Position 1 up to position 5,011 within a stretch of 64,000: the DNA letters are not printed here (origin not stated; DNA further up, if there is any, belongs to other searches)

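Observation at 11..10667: Two gingipain-family C25 peptidases followed directly by a PPAD-type peptidylarginine deiminase, all T9SS cargo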

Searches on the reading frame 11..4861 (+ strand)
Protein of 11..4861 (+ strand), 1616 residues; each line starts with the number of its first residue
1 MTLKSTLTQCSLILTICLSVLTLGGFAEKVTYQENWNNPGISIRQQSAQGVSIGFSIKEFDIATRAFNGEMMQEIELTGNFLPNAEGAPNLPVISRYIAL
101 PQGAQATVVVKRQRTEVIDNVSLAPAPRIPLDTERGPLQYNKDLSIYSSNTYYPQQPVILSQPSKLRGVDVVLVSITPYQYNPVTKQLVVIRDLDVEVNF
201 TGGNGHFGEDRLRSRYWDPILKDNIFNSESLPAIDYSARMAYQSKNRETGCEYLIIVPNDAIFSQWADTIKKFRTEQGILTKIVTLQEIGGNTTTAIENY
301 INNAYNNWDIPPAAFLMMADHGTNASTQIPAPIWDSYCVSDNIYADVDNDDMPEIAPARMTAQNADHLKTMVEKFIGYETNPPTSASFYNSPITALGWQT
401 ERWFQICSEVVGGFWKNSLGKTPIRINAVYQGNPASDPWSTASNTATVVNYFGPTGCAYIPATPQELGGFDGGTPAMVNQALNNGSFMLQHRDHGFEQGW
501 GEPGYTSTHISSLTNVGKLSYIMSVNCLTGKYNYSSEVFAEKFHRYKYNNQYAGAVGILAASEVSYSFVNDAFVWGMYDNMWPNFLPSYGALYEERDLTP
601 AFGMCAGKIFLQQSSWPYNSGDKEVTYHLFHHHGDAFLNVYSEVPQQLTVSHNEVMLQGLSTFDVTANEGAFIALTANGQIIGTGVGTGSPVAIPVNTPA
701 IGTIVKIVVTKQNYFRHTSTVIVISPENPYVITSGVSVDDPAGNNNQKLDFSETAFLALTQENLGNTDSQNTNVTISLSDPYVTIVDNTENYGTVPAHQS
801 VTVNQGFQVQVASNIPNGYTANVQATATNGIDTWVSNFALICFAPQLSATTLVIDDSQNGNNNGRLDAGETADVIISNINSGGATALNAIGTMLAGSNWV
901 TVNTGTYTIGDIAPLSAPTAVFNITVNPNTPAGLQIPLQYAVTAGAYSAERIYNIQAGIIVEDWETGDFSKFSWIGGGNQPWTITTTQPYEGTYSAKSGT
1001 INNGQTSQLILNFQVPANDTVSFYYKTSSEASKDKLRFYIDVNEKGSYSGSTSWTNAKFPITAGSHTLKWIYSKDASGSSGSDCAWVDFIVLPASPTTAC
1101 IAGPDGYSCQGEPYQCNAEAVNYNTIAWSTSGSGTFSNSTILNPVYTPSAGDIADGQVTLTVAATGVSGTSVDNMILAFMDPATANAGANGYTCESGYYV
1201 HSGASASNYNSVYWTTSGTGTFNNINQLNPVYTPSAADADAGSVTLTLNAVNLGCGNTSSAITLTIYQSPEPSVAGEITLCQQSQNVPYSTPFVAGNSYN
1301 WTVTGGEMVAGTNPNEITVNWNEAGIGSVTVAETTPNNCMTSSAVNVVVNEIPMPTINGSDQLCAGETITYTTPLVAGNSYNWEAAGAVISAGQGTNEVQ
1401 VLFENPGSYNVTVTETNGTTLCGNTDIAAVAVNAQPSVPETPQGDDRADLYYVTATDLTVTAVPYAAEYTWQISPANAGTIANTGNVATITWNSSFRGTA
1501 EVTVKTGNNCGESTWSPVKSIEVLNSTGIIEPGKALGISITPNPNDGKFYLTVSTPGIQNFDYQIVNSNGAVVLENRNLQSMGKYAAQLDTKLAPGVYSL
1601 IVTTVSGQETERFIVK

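Call 3: search_protein_families(library=pfam, proteins=[window:11-4861:+], max_evalue=0.01)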
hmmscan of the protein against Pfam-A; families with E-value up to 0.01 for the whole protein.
window:11-4861:+ (1616 aa): 5 families
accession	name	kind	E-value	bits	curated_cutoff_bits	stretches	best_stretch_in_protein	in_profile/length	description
PF01364.23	Peptidase_C25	-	1.3e-44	153.4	23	1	253-639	1-373/374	Peptidase family C25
PF08126.16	Propeptide_C25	-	8.4e-25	87.5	22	1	34-201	4-173/205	Propeptide_C25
PF03785.20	Peptidase_C25_C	-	3.9e-07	30.2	25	1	645-715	1-72/79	Peptidase family C25, C terminal ig-like domain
PF18962.6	Por_Secre_tail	-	5.2e-07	30.3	27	1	1542-1615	3-75/75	Secretion system C-terminal sorting domain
PF23623.1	GBD_IRG7_N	-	0.0054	17.3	27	0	1549-1607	26-83/95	IRG7 N-terminal galactose binding domain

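Call 4: search_protein_families(library=ncbifam, proteins=[window:11-4861:+], max_evalue=0.01)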
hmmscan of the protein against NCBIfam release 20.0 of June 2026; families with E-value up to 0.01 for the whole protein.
window:11-4861:+ (1616 aa): 2 families
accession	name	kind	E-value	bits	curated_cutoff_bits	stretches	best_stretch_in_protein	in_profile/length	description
TIGR04183.1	Por_Secre_tail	domain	1.9e-09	37.4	23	1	1540-1616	1-72/72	T9SS type A sorting domain-containing protein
TIGR03900.1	prc_long_Delta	hypoth_equivalog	1.4e-05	23.3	660.95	1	741-942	561-762/973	MXAN_5808 family serine peptidase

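Call 6: search_solved_structures(query=window:11-4861:+, max_evalue=0.01, show_alignments=2)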
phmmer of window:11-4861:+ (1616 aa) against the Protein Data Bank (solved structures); distinct sequences matched with E-value up to 0.01: 8.
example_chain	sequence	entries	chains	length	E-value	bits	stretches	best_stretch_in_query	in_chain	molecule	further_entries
9flp_A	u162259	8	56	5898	1.4e-27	99.1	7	1105-1439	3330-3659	The grappling hook protein A in the bacterium Aureispira sp. CCB-QB1 | The grappling hook protein A (GhpA) in the bacterium Aureispira sp. CCB-QB1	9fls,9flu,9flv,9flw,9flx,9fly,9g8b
4ief_B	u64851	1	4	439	1e-19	73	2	472-710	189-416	Gingipain R2 Mature Domain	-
1cvr_A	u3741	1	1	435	1.5e-18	69.1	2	472-710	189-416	GINGIPAIN R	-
4rbm_A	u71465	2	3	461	1.5e-15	59.2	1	482-722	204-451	Lys-gingipain W83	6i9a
4tkx_L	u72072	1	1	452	1.8e-15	58.9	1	482-715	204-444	Lys-gingipain W83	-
5mun_A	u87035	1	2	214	4.4e-10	41.1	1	51-217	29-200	Lys-gingipain W83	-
4ief_A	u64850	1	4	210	1.2e-07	33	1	81-205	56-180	Gingipain R2 Pro-Domain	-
9c2d_S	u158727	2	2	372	1e-05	26.6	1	1189-1421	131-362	Tail protein | Putative tail protein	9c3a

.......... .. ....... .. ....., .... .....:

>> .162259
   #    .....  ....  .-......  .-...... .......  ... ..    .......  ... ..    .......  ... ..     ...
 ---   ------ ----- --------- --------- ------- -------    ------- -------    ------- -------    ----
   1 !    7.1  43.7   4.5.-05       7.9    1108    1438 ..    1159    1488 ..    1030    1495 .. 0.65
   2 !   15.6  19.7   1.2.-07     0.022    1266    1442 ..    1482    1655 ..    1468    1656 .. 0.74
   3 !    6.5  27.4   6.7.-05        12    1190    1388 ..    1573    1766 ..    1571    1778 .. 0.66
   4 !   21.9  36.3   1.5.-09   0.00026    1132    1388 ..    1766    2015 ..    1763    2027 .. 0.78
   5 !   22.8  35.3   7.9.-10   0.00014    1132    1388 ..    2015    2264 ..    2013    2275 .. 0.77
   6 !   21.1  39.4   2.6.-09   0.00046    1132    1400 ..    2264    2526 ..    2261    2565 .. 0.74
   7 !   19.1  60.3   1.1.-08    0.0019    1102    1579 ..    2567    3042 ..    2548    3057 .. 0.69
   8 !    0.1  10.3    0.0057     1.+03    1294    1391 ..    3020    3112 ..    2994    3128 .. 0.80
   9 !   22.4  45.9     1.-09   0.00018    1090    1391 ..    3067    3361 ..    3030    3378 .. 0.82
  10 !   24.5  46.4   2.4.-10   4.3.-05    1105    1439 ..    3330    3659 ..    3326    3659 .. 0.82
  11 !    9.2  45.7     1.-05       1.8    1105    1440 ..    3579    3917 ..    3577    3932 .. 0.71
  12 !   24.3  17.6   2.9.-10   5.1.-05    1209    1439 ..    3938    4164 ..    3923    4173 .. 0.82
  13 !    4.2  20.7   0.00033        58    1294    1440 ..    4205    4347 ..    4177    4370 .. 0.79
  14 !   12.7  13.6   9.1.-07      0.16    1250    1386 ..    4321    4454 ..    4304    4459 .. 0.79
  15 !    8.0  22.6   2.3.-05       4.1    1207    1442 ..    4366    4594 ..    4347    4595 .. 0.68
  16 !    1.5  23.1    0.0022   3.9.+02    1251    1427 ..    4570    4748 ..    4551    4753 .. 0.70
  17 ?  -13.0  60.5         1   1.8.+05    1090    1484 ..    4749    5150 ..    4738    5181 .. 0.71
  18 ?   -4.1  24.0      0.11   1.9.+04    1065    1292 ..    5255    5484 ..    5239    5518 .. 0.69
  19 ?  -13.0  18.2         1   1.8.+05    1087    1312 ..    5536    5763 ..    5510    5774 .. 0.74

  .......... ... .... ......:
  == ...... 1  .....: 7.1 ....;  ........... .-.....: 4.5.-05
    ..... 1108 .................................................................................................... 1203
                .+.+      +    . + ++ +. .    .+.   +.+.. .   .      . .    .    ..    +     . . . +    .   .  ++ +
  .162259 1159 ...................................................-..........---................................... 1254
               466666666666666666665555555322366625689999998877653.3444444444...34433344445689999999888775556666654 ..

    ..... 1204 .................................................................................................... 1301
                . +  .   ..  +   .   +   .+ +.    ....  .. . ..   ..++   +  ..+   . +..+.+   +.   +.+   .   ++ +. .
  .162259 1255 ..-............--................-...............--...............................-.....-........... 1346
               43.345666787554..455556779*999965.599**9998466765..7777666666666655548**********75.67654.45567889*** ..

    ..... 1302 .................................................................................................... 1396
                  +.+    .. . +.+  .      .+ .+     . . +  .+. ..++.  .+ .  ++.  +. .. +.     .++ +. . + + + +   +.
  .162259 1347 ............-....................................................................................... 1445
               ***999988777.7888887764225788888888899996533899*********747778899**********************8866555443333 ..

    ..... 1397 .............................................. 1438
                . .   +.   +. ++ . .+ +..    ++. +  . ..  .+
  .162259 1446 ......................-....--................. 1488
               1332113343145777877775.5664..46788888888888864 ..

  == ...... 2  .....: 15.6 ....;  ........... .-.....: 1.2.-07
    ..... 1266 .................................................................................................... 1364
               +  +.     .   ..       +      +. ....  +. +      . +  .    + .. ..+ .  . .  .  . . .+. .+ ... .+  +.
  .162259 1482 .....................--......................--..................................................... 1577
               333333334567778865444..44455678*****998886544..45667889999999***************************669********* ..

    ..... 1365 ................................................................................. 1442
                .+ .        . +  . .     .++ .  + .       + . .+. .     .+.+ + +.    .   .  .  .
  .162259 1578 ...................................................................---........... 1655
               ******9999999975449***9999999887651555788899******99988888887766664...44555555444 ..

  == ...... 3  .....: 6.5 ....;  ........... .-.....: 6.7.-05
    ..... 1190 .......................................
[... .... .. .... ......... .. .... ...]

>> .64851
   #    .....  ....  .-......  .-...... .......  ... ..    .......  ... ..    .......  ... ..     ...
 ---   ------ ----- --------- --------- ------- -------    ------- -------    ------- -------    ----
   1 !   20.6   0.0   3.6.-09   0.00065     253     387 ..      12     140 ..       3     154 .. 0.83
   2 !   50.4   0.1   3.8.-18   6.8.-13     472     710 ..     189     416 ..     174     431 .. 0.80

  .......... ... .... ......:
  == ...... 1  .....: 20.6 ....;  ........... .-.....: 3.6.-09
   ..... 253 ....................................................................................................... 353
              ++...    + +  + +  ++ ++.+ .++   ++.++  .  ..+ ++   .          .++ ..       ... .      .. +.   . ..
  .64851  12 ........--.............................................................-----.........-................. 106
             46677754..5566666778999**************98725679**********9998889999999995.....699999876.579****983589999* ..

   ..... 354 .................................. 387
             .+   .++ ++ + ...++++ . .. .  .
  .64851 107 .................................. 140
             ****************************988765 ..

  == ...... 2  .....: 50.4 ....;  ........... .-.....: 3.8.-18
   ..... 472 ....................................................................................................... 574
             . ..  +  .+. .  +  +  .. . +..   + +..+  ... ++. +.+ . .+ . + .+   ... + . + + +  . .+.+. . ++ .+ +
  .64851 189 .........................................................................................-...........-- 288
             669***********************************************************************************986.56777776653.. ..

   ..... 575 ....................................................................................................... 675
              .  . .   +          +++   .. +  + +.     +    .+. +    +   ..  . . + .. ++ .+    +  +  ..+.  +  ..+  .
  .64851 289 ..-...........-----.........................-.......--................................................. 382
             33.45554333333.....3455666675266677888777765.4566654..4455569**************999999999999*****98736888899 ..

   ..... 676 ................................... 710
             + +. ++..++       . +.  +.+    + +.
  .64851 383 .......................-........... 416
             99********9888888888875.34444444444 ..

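Call 30: find_encoding_contigs(protein=window:11-4861:+, flank=10000, max_places=3)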
Protein window:11-4861:+ (1616 aa): 3 contigs read that carry it; 2 places shown.
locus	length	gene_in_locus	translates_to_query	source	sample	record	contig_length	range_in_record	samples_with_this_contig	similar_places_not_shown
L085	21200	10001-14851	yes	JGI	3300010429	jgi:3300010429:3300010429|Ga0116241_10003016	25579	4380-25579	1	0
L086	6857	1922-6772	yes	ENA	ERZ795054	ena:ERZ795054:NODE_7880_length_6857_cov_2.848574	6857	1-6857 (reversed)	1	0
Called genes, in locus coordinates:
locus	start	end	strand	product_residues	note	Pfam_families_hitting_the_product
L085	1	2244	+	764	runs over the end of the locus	PF00246:Peptidase_M14, PF13620:CarboxypepD_reg, PF13715:CarbopepD_reg_2 (faint), PF18962:Por_Secre_tail (weak)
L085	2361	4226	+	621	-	PF11551:Omp28 (weak), PF18962:Por_Secre_tail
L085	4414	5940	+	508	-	PF13687:DUF4153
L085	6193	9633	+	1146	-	PF08126:Propeptide_C25, PF01364:Peptidase_C25, PF18962:Por_Secre_tail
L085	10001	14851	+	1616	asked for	PF08126:Propeptide_C25, PF01364:Peptidase_C25, PF18962:Por_Secre_tail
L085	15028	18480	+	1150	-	PF08126:Propeptide_C25, PF01364:Peptidase_C25, PF03785:Peptidase_C25_C (weak), PF18962:Por_Secre_tail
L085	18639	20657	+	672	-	PF04371:PAD_porph, PF18962:Por_Secre_tail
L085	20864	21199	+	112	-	?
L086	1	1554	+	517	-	?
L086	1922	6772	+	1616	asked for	PF08126:Propeptide_C25, PF01364:Peptidase_C25, PF18962:Por_Secre_tail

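Call 37: search_protein_families(library=pfam, proteins=[L085:1-2244:+, L085:2361-4226:+, L085:4414-5940:+, L085:6193-9633:+], max_evalue=0.0001)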
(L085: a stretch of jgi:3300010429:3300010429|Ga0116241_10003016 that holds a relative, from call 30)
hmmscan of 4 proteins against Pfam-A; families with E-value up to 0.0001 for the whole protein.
L085:1-2244:+ (747 aa): 3 families
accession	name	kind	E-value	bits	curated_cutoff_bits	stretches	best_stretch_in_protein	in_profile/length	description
PF00246.29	Peptidase_M14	-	4.2e-44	151.7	21.6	1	90-335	2-283/286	Zinc carboxypeptidase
PF13620.12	CarboxypepD_reg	-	2.6e-12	47.4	32.3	1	350-425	2-82/82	Carboxypeptidase regulatory-like domain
PF13715.12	CarbopepD_reg_2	-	1.3e-05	25.5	32.2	0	350-425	1-77/88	CarboxypepD_reg-like domain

L085:2361-4226:+ (621 aa): 2 families
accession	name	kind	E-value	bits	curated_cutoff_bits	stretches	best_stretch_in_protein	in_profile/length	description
PF18962.6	Por_Secre_tail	-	3.1e-13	50.2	27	1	545-619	1-75/75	Secretion system C-terminal sorting domain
PF11551.14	Omp28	-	1.7e-10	41.4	34.9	1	346-531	9-166/171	Outer membrane protein Omp28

L085:4414-5940:+ (508 aa): 1 family
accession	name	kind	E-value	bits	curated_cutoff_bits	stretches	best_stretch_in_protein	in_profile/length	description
PF13687.11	DUF4153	-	9e-32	111.1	27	1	62-436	26-371/373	Domain of unknown function (DUF4153)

L085:6193-9633:+ (1146 aa): 3 families
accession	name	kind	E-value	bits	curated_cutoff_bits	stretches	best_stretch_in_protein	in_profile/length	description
PF01364.23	Peptidase_C25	-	9e-57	193.4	23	1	219-593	1-373/374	Peptidase family C25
PF18962.6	Por_Secre_tail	-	6.1e-11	42.9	27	1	1072-1145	1-75/75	Secretion system C-terminal sorting domain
PF08126.16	Propeptide_C25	-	3.5e-08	33.2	22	1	34-183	37-189/205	Propeptide_C25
